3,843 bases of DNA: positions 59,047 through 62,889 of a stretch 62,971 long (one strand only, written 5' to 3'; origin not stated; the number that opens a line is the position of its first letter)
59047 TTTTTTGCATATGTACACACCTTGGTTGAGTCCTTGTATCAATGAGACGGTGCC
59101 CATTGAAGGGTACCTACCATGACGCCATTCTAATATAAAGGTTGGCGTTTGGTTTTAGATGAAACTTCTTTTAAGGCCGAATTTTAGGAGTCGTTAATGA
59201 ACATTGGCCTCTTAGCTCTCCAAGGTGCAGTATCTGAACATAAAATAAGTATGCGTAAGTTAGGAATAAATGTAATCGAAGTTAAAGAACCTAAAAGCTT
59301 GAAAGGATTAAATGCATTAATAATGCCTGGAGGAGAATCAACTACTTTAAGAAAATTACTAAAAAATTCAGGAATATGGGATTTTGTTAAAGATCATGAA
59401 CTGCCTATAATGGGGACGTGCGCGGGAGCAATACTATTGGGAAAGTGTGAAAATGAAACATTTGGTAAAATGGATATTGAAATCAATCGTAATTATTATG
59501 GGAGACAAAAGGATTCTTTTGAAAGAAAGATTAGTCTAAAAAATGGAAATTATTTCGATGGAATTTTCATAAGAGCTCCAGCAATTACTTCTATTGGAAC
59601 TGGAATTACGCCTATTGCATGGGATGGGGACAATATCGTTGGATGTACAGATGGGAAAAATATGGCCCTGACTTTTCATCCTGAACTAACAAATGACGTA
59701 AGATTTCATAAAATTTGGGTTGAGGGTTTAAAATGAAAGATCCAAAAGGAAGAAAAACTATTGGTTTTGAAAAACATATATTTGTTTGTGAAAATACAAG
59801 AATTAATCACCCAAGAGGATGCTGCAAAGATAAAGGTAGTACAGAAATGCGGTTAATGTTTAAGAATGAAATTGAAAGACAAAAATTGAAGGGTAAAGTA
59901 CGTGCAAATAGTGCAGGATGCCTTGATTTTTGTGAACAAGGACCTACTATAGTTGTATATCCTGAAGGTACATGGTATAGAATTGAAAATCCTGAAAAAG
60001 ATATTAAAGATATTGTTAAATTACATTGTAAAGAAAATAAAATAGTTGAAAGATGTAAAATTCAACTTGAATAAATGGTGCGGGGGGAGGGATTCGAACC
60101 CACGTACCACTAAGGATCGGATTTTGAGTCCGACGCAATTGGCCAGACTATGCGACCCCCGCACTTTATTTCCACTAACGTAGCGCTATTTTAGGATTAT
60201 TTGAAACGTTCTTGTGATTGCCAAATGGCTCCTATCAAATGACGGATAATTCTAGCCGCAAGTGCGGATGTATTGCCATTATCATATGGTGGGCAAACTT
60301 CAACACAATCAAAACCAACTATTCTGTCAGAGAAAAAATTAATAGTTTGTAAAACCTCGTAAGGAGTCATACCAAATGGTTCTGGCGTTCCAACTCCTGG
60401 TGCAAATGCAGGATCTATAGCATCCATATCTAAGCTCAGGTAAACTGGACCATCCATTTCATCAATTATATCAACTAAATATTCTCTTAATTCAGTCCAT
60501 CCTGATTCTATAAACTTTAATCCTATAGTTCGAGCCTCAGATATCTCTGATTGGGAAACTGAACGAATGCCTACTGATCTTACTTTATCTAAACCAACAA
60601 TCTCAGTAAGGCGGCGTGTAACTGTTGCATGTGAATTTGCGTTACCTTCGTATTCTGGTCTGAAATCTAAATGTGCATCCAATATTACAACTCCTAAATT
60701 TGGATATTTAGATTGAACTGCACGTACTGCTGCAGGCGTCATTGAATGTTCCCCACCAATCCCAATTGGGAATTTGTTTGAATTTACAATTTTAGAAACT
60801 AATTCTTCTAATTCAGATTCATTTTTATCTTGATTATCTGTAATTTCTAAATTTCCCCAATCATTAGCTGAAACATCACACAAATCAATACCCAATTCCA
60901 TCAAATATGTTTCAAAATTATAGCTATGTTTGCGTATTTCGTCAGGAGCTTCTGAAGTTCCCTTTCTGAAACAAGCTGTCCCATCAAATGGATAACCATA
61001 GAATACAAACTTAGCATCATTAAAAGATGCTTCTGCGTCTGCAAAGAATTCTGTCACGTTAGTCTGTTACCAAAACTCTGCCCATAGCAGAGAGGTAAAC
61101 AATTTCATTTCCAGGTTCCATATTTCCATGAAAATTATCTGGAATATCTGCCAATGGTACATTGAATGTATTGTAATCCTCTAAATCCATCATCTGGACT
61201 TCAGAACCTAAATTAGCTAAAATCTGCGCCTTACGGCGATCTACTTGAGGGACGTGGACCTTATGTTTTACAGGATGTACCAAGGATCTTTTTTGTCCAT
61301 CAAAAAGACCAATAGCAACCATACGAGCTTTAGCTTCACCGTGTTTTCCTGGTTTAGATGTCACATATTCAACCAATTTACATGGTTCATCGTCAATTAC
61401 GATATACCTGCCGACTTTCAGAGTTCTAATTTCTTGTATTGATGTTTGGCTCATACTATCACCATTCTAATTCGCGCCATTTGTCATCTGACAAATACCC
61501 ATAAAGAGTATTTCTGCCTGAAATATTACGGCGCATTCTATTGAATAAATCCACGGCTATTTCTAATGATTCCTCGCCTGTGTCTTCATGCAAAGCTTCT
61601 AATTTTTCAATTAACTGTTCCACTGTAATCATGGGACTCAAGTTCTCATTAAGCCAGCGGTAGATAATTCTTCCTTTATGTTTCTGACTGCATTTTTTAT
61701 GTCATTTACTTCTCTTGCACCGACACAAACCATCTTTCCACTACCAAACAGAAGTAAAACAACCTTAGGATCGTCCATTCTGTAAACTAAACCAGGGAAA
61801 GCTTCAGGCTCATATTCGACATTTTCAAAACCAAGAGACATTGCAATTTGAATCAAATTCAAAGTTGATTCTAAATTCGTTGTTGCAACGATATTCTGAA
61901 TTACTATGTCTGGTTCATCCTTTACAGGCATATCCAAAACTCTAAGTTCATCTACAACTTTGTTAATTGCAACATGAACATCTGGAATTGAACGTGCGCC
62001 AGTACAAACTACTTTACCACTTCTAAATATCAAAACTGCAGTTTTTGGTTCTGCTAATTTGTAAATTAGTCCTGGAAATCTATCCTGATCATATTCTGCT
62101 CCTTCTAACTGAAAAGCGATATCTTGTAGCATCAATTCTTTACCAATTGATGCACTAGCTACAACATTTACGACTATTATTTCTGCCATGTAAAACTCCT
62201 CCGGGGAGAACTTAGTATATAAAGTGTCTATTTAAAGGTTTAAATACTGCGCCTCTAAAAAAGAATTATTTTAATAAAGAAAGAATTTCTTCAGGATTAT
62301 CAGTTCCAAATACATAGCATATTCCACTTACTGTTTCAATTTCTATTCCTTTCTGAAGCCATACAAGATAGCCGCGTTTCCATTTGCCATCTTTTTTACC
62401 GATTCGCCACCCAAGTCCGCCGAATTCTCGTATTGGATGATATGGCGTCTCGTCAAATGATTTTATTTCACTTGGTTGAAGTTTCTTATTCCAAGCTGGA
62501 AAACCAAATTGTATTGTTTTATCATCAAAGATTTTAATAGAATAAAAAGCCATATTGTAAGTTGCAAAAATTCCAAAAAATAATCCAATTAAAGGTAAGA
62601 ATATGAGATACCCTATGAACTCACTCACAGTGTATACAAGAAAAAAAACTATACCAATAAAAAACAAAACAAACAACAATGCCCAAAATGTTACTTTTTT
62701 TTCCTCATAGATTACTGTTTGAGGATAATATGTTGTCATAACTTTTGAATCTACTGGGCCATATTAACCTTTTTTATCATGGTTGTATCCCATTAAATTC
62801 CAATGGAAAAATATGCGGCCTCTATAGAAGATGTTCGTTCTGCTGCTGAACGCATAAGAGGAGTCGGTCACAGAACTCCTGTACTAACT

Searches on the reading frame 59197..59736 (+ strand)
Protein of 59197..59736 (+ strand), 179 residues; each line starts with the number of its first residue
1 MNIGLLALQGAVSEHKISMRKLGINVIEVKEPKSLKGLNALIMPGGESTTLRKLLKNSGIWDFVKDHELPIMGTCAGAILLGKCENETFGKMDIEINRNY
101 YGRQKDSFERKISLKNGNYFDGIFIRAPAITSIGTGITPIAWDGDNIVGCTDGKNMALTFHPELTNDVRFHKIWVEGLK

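Call 10: search_protein_families(library=pfam, proteins=[window:59197-59736:+], max_evalue=0.01)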
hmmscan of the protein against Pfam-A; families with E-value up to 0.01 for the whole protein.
window:59197-59736:+ (179 aa): 4 families
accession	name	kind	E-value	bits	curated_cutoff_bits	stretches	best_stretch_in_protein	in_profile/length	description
PF01174.25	SNO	-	6e-47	160.4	27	1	6-176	2-184/188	SNO glutamine amidotransferase family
PF07685.20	GATase_3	-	0.00038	20.6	27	1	25-83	26-90/196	CobB/CobQ-like glutamine amidotransferase domain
PF00117.34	GATase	-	0.0024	18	22.8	1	24-167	24-176/190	Glutamine amidotransferase class-I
PF03575.23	Peptidase_S51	-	0.0035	17.5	23.9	1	17-89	61-137/206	Peptidase family S51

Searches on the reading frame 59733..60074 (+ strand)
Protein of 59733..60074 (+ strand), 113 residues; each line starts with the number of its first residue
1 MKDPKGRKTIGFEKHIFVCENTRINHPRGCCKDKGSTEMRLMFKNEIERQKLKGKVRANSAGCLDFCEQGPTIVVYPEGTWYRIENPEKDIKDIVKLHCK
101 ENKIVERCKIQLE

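Call 10: search_protein_families(library=pfam, proteins=[window:59733-60074:+], max_evalue=0.01)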
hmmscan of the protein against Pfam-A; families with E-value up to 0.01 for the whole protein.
window:59733-60074:+ (113 aa): 0 families

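Call 57: search_protein_families(library=ncbifam, proteins=[window:59733-60074:+], max_evalue=0.1)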
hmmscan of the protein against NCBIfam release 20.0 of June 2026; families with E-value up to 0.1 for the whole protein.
window:59733-60074:+ (113 aa): 3 families
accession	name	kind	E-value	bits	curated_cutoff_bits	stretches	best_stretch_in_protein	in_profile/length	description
NF041612.1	fdxn_Clost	equivalog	4e-22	78.7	150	1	12-110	4-102/102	2Fe-2S ferredoxin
NF041613.1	fdxn_Azotob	equivalog_domain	2.6e-16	59.8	195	1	13-104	5-96/107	2Fe-2S ferredoxin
TIGR01958.1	nuoE_fam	subfamily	0.05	13.7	142.4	1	11-85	67-136/148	NADH-quinone oxidoreductase subunit NuoE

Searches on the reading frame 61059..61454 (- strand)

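Call 10: search_protein_families(library=pfam, proteins=[window:61059-61454:-], max_evalue=0.01)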
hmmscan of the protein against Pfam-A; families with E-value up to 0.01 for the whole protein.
window:61059-61454:- (131 aa): 2 families
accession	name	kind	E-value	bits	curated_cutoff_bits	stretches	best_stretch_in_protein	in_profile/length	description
PF21485.3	IF5A-like_N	-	1.5e-18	66.8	27.1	1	2-64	1-63/63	Translation initiation factor 5A-like, N-terminal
PF08207.18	EFP_N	-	0.0033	17.8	23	1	11-39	4-32/58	Elongation factor P (EF-P) KOW-like domain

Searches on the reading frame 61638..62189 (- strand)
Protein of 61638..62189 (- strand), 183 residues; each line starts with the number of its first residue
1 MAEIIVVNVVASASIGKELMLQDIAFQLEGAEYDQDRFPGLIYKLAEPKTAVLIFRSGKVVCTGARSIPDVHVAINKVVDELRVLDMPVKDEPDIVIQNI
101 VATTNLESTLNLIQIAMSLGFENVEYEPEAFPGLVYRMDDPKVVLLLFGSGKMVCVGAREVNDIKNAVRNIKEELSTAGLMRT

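Call 10: search_protein_families(library=pfam, proteins=[window:61638-62189:-], max_evalue=0.01)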
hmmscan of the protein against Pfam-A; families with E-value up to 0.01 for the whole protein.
window:61638-62189:- (183 aa): 1 family
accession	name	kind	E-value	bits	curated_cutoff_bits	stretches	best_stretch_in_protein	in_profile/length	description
PF00352.27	TBP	-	5.8e-60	199.6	22.9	2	94-176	1-83/85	Transcription factor TFIID (or TATA-binding protein, TBP)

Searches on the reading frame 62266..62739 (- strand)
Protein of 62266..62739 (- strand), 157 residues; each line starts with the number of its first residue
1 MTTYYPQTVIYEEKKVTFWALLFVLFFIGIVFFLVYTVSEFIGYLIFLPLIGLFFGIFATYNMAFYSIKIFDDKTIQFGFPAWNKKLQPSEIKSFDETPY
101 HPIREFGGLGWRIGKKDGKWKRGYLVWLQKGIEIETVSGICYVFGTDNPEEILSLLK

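Call 10: search_protein_families(library=pfam, proteins=[window:62266-62739:-], max_evalue=0.01)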
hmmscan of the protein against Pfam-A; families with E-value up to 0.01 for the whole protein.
window:62266-62739:- (157 aa): 0 families

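Call 57: search_protein_families(library=ncbifam, proteins=[window:62266-62739:-], max_evalue=0.1)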
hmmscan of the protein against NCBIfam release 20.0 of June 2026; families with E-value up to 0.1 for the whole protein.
window:62266-62739:- (157 aa): 2 families
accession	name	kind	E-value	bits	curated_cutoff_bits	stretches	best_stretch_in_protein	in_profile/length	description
NF045996.1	MAG0920_fam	subfamily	0.087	12.2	43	0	17-86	68-142/232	MAG0920 family protein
TIGR00950.1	2A78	equivalog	0.098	12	230.2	0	2-70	3-70/264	carboxylate/amino acid/amine transporter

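Call 69: search_protein_families(library=pfam, proteins=[window:62266-62739:-], max_evalue=10)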
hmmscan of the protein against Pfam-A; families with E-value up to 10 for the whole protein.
window:62266-62739:- (157 aa): 3 families
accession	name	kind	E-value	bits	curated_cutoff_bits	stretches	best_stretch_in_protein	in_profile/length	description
PF20990.2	DUF2207_C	-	0.14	12.3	33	1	16-67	136-186/247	Predicted membrane protein (DUF2207) C-terminal domain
PF24238.1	CDGP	-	0.28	12.3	24.3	1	116-144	22-48/68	CDGP domain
PF04790.18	Sarcoglycan_1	-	0.45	10.2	32.5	1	8-99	2-78/259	Sarcoglycan complex subunit protein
